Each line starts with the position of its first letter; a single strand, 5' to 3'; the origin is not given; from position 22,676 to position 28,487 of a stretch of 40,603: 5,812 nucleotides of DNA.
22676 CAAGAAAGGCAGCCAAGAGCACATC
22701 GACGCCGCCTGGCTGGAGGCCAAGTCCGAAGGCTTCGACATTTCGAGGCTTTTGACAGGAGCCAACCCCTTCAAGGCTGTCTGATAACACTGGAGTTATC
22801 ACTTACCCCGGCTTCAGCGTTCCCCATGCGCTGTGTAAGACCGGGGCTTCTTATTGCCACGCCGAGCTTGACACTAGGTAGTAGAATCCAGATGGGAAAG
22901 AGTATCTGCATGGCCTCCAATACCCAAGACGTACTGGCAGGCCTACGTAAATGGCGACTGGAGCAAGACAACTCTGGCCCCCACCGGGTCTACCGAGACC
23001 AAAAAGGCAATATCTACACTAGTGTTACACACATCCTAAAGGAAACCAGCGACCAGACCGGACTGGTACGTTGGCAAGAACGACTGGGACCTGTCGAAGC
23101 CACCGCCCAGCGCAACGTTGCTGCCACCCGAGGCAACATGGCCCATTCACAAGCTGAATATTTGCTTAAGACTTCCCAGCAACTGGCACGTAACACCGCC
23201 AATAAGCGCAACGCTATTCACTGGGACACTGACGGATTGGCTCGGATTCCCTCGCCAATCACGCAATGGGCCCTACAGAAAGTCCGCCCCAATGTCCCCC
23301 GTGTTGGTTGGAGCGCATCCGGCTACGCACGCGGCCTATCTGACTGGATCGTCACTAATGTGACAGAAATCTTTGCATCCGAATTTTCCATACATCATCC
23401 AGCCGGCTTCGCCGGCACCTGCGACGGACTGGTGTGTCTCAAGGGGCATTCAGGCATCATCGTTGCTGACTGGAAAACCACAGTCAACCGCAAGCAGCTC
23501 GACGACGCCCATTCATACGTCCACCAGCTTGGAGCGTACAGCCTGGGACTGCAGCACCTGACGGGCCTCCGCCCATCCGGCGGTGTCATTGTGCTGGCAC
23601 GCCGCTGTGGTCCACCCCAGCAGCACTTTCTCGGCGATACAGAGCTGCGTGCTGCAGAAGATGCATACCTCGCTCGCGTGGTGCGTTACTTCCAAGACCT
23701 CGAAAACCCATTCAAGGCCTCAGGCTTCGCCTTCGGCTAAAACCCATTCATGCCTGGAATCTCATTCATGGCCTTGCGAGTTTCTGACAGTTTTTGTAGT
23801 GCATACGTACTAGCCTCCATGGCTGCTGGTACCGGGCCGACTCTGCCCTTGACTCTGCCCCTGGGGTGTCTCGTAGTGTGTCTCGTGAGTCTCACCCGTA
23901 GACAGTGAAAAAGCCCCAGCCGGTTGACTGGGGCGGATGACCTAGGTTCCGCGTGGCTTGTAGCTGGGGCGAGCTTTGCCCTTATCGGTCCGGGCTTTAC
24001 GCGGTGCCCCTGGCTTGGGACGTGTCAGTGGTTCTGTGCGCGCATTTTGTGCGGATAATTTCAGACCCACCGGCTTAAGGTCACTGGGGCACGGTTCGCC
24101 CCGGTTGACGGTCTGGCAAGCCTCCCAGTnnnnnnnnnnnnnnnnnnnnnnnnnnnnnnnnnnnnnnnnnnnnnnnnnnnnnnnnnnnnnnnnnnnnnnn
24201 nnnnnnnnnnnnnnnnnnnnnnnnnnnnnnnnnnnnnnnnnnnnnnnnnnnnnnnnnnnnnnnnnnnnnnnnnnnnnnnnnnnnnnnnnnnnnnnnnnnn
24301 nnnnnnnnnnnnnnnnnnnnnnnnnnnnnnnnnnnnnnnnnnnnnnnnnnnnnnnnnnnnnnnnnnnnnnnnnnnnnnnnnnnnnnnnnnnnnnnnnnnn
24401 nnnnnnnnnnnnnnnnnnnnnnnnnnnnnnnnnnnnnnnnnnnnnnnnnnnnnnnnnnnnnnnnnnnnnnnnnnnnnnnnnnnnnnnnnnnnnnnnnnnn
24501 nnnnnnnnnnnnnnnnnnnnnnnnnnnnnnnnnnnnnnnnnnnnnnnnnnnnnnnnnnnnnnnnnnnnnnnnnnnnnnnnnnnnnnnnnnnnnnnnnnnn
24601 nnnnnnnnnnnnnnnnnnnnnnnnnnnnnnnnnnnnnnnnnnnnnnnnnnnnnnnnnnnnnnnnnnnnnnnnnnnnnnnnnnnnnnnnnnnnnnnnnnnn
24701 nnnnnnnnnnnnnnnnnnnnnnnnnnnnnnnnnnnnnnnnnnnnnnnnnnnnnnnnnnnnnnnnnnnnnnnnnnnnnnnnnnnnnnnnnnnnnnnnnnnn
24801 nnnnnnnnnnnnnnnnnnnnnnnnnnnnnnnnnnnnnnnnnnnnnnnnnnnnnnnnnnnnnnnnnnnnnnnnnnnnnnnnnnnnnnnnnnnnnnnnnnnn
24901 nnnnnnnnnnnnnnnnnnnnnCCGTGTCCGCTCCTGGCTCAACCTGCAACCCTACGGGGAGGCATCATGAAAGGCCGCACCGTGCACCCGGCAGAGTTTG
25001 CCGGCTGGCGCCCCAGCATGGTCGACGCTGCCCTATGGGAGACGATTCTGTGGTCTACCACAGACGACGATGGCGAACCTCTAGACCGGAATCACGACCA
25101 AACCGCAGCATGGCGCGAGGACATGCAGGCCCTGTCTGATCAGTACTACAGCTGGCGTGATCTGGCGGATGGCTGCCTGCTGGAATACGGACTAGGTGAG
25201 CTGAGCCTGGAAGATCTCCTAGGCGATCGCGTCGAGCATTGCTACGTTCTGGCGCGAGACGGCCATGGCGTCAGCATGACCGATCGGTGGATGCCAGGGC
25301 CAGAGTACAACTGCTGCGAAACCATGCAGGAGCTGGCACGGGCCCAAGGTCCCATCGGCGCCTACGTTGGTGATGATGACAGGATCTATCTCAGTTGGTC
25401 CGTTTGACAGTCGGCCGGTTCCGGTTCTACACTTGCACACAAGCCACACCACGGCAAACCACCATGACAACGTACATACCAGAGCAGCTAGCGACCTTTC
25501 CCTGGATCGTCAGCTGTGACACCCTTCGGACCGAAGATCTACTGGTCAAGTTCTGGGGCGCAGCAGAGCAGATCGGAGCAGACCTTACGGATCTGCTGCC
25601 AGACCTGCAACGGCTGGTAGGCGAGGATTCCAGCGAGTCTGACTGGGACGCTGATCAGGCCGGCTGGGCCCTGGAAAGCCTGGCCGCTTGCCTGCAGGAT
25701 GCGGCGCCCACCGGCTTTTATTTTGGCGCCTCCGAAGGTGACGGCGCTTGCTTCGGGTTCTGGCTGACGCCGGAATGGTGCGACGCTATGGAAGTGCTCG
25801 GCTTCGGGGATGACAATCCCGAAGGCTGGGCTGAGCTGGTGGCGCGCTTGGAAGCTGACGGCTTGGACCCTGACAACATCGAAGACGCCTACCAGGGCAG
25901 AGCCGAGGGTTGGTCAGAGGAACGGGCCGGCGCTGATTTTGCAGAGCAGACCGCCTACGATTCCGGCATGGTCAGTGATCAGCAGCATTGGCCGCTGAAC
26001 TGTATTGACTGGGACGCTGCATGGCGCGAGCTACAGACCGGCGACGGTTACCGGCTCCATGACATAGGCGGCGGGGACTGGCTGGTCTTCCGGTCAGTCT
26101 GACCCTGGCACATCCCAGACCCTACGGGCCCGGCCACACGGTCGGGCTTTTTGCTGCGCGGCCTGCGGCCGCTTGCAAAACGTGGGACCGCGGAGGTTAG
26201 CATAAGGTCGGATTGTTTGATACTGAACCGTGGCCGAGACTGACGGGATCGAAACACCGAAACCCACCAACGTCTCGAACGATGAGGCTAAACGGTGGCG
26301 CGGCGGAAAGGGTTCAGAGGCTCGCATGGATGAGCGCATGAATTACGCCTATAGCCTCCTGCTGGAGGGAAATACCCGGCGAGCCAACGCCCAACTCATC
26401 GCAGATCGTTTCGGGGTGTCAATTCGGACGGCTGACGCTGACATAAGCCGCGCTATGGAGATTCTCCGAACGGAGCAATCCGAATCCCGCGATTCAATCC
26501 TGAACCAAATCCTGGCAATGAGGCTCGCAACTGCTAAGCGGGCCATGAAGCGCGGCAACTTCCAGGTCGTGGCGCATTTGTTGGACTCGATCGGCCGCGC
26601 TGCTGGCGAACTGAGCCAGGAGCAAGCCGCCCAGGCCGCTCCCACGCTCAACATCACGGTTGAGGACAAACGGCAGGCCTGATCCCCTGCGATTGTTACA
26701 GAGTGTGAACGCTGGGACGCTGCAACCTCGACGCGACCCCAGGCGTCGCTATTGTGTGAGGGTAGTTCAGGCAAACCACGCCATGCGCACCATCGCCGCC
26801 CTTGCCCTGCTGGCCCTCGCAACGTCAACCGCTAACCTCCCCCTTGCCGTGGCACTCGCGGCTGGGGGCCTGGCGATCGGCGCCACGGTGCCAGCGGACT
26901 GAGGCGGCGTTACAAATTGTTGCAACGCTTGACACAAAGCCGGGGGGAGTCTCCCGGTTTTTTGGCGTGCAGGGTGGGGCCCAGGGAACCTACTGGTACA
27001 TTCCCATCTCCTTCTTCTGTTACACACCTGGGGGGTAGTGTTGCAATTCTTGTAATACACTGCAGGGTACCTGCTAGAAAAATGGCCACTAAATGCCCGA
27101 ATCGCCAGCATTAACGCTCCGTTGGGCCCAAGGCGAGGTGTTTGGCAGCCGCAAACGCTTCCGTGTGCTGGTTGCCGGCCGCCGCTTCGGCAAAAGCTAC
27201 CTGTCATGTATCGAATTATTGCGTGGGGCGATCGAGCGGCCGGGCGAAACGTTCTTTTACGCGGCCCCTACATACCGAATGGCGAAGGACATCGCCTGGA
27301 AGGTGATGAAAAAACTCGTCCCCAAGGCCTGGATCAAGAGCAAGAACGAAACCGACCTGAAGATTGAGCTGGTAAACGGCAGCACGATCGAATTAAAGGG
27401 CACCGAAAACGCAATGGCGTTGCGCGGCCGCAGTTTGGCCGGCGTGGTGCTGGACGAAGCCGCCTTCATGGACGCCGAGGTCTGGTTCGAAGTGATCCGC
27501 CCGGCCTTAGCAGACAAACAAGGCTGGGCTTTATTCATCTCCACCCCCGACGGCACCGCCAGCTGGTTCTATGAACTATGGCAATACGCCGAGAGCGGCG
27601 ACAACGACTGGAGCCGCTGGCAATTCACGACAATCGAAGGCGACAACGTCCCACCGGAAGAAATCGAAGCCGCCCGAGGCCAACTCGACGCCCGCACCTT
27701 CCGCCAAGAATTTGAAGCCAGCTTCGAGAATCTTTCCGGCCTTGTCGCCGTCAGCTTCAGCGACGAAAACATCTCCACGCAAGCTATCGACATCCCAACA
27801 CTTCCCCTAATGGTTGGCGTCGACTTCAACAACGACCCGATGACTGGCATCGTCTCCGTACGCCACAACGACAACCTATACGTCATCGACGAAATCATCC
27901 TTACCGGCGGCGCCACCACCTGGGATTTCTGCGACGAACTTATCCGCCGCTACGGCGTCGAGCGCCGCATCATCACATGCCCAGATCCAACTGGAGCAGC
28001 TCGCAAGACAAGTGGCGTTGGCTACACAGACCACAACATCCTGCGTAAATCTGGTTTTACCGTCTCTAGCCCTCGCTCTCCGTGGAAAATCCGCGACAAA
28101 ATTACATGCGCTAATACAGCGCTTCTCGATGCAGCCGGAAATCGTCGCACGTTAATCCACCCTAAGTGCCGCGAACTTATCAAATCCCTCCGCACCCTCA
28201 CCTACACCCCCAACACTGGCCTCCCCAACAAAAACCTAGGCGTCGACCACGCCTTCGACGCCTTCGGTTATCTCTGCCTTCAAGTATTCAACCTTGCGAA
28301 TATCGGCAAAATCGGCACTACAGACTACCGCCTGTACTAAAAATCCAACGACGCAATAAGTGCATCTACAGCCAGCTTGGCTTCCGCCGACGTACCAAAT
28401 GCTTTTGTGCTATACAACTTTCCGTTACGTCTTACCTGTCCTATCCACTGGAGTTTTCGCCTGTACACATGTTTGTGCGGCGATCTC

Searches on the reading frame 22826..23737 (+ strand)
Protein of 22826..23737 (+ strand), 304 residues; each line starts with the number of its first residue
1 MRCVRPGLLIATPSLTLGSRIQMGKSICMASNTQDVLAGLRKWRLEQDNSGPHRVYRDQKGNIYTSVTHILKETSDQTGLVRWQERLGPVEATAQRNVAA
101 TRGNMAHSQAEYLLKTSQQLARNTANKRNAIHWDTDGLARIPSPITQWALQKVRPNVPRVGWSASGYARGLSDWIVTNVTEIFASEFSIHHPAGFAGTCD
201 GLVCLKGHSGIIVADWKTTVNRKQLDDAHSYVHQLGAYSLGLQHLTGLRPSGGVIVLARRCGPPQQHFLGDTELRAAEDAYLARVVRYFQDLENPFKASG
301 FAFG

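Call 46: search_protein_families(library=phrogs, proteins=[window:22826-23737:+], max_evalue=0.00001)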
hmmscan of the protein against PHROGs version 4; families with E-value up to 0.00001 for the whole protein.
window:22826-23737:+ (304 aa): 1 family
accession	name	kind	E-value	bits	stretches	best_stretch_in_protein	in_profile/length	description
phrog_298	-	DNA, RNA and nucleotide metabolism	7.9e-27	95.4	1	46-264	48-233/293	exonuclease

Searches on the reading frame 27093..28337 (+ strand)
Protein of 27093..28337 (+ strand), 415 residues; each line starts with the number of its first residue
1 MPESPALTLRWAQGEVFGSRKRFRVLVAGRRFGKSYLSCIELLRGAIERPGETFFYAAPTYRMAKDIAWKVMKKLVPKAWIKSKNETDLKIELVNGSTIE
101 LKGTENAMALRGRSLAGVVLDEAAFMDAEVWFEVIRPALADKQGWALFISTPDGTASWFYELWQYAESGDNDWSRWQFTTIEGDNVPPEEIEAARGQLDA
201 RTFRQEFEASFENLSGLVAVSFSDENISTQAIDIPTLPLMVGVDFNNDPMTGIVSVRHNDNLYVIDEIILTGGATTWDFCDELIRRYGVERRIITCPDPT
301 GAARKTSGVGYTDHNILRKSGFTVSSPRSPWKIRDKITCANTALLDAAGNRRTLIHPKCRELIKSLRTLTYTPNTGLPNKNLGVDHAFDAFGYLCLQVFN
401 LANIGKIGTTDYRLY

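Call 46: search_protein_families(library=phrogs, proteins=[window:27093-28337:+], max_evalue=0.00001)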
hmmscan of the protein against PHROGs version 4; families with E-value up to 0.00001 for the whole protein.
window:27093-28337:+ (415 aa): 5 families
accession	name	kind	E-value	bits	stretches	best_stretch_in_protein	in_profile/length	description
phrog_2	-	head and packaging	2.5e-47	163.2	1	3-398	261-592/807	terminase large subunit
phrog_10250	-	head and packaging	4.1e-21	76.7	1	197-400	4-217/228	terminase large subunit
phrog_7579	-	head and packaging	2.8e-19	70.3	1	19-208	15-210/239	terminase large subunit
phrog_38319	-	unknown function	5.3e-07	30.3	1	8-96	5-94/271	-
phrog_9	-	head and packaging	2.3e-06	27.7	1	16-168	213-377/812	terminase large subunit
